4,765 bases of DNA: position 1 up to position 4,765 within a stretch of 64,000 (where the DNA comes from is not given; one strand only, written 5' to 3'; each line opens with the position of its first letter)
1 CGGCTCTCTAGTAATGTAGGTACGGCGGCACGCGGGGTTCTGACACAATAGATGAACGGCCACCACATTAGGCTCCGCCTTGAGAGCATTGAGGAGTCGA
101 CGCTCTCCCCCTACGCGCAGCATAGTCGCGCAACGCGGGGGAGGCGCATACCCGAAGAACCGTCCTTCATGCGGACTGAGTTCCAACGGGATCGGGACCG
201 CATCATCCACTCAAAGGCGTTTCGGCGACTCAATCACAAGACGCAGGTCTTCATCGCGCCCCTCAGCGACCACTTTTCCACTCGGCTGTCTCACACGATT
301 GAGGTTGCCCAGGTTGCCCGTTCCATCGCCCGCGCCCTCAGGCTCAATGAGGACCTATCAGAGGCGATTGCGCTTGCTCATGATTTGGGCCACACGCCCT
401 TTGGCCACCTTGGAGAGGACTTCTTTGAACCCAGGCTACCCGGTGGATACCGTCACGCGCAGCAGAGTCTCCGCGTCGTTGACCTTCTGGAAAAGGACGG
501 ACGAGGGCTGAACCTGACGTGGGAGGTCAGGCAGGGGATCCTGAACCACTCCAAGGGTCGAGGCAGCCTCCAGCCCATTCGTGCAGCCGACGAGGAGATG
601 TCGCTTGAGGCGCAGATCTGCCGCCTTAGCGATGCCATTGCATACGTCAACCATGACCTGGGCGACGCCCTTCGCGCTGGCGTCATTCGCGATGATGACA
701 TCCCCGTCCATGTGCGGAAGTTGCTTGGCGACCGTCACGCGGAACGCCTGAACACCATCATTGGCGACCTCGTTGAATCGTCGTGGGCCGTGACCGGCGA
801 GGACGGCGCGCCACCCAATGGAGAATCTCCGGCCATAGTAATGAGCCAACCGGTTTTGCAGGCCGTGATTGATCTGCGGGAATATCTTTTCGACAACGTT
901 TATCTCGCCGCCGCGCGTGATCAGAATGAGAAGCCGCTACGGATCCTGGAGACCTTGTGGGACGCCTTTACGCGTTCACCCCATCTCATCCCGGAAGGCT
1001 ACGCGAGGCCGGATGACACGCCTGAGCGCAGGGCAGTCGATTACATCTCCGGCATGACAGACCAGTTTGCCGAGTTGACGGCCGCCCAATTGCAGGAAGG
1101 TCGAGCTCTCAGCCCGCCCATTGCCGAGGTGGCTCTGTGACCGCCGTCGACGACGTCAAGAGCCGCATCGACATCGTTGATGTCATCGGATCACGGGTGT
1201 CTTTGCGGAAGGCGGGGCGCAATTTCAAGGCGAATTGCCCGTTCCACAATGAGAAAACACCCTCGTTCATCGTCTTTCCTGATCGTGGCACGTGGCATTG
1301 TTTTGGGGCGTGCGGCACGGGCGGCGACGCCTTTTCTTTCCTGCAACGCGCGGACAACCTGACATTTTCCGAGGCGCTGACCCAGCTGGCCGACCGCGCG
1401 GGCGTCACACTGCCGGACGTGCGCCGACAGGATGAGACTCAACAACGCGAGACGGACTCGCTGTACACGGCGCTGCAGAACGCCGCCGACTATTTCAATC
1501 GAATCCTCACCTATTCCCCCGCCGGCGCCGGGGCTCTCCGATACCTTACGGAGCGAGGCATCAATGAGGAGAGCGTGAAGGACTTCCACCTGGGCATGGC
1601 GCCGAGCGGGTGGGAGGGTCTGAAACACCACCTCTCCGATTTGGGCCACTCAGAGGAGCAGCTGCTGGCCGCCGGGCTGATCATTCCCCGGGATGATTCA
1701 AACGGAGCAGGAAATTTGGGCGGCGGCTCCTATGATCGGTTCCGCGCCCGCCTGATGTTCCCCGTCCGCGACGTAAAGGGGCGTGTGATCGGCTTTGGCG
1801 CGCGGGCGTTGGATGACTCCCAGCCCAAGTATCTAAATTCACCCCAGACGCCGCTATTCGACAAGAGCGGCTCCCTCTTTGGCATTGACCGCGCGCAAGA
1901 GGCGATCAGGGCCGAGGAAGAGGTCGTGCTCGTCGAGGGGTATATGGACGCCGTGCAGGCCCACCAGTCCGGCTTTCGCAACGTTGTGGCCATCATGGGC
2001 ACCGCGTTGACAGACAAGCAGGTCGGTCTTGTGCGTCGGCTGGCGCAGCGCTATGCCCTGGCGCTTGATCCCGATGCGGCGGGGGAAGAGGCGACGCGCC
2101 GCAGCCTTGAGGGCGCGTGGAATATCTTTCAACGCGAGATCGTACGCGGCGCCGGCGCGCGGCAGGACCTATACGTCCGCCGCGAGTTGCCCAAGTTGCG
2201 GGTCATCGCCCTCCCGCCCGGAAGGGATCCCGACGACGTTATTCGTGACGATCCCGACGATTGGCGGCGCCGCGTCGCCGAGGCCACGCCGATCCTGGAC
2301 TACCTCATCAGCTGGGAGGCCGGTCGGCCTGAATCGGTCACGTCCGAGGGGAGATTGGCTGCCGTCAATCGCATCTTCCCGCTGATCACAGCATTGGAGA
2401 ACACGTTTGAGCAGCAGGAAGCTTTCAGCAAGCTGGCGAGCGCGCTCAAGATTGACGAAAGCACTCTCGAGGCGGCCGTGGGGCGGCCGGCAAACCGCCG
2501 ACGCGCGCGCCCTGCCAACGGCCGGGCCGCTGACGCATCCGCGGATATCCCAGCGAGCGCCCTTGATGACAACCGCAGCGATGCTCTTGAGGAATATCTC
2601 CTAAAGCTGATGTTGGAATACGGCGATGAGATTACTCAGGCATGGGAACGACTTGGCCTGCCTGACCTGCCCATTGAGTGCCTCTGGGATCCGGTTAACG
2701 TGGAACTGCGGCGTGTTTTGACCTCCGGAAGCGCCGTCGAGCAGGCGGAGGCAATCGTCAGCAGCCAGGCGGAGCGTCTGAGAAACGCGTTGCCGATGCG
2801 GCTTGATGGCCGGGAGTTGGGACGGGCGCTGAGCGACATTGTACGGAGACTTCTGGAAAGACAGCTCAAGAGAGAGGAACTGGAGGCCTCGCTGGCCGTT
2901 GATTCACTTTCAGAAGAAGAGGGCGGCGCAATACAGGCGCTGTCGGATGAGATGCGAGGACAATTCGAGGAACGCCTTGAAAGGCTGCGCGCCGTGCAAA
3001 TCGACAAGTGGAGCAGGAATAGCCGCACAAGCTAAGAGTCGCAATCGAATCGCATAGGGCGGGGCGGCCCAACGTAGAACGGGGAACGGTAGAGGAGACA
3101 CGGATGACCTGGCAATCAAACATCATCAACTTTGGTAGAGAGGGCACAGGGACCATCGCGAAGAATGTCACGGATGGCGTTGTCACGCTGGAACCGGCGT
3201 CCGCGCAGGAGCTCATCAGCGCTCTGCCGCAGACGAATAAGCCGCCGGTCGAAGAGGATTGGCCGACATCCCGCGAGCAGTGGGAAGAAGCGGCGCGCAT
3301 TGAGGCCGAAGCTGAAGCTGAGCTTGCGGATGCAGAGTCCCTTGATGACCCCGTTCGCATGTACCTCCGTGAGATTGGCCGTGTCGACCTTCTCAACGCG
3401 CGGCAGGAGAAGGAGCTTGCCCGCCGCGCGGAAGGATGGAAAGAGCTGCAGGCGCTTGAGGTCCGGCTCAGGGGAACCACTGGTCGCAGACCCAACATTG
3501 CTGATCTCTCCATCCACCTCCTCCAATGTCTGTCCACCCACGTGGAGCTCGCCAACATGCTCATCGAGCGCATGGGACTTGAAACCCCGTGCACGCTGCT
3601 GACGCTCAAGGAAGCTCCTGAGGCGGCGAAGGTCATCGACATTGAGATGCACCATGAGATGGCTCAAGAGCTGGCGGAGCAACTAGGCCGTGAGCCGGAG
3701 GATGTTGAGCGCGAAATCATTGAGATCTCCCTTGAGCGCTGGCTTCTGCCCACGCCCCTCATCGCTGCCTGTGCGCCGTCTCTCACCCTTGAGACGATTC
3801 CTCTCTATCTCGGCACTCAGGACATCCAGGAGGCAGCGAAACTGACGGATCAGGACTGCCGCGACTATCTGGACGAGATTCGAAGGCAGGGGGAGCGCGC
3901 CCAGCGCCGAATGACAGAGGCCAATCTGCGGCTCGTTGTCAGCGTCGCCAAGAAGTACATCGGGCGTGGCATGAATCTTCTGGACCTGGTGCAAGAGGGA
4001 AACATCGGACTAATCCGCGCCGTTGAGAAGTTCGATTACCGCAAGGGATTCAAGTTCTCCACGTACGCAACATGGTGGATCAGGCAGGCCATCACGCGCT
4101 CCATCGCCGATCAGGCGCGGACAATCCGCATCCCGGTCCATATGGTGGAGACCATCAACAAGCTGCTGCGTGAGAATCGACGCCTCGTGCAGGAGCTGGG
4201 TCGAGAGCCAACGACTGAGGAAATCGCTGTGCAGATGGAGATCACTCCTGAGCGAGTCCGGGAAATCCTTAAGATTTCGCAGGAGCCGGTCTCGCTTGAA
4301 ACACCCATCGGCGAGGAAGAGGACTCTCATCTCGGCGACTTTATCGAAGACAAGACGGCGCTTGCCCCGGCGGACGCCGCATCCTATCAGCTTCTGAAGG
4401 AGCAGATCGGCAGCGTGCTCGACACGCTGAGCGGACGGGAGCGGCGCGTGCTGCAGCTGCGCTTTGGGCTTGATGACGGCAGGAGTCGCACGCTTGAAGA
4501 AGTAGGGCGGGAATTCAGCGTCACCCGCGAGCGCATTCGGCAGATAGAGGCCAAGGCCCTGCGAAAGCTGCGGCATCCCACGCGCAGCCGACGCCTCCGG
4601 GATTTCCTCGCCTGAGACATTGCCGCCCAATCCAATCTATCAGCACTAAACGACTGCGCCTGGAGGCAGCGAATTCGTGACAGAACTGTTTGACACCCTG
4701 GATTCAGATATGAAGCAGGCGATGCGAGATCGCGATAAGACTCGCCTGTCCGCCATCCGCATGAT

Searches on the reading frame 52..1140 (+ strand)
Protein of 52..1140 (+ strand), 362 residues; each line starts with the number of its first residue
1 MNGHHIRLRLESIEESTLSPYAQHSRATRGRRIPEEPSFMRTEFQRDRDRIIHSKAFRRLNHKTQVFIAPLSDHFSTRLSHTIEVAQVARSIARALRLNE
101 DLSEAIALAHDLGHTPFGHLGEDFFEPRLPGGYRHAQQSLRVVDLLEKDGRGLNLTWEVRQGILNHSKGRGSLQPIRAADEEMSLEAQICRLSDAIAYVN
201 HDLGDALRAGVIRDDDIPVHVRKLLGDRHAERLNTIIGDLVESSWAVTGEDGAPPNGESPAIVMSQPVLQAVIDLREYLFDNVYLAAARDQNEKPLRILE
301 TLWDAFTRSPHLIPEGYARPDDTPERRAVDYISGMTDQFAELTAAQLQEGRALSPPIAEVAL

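Call 32: search_protein_families(library=pfam, proteins=[window:52-1140:+], max_evalue=0.00001)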
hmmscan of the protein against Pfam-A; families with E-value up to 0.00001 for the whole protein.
window:52-1140:+ (362 aa): 2 families
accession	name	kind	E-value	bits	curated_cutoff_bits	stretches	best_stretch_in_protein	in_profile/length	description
PF01966.28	HD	-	6.3e-15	55.9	22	1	78-197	1-114/116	HD domain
PF13286.11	HD_assoc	-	3.7e-13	50.3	22.2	1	262-341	1-86/91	Phosphohydrolase-associated domain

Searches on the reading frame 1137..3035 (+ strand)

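Call 32: search_protein_families(library=pfam, proteins=[window:1137-3035:+], max_evalue=0.00001)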
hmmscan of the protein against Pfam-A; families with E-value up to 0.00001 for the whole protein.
window:1137-3035:+ (632 aa): 5 families
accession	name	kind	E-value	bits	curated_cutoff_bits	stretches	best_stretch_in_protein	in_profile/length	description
PF08275.17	DNAG_N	-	3.5e-35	121.3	26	1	127-253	8-127/128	DNA primase catalytic core, N-terminal domain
PF01807.25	Zn_ribbon_DnaG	-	3.2e-33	113.9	24.9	1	3-94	5-95/98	CHC2 zinc finger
PF13662.12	Toprim_4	-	6.6e-16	58.7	25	1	262-325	2-72/85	Toprim domain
PF13155.12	Toprim_2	-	2.6e-14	53.8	22.1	1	264-327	1-66/88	Toprim-like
PF01751.28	Toprim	-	4.8e-10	39.9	23.1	1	262-324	1-77/96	Toprim domain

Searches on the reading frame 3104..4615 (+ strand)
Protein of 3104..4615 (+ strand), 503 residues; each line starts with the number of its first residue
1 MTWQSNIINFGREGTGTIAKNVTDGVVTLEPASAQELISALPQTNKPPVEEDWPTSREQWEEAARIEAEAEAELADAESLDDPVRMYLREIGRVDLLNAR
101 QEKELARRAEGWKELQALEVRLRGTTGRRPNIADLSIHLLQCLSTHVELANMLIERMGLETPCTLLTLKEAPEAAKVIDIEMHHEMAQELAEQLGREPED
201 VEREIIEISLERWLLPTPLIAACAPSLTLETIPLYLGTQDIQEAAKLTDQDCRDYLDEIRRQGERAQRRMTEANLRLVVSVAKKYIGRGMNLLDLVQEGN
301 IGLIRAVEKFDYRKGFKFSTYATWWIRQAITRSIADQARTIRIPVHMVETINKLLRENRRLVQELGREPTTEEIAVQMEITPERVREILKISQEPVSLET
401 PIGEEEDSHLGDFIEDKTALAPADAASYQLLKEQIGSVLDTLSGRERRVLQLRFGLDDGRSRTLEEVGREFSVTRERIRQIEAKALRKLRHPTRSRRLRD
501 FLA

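Call 32: search_protein_families(library=pfam, proteins=[window:3104-4615:+], max_evalue=0.00001)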
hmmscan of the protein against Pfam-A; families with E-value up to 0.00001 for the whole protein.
window:3104-4615:+ (503 aa): 4 families
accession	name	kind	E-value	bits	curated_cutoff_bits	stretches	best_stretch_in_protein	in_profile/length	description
PF04539.22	Sigma70_r3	-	6e-30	103.6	25.3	1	349-425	1-77/78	Sigma-70 region 3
PF04542.20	Sigma70_r2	-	2e-23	82.4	24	1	272-340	3-71/71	Sigma-70 region 2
PF04545.22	Sigma70_r4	-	4.1e-21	74.7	24.1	1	438-491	1-50/50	Sigma-70, region 4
PF00140.25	Sigma70_r1_2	-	7.3e-13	48.7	22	1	82-110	1-29/34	Sigma-70 factor, region 1.2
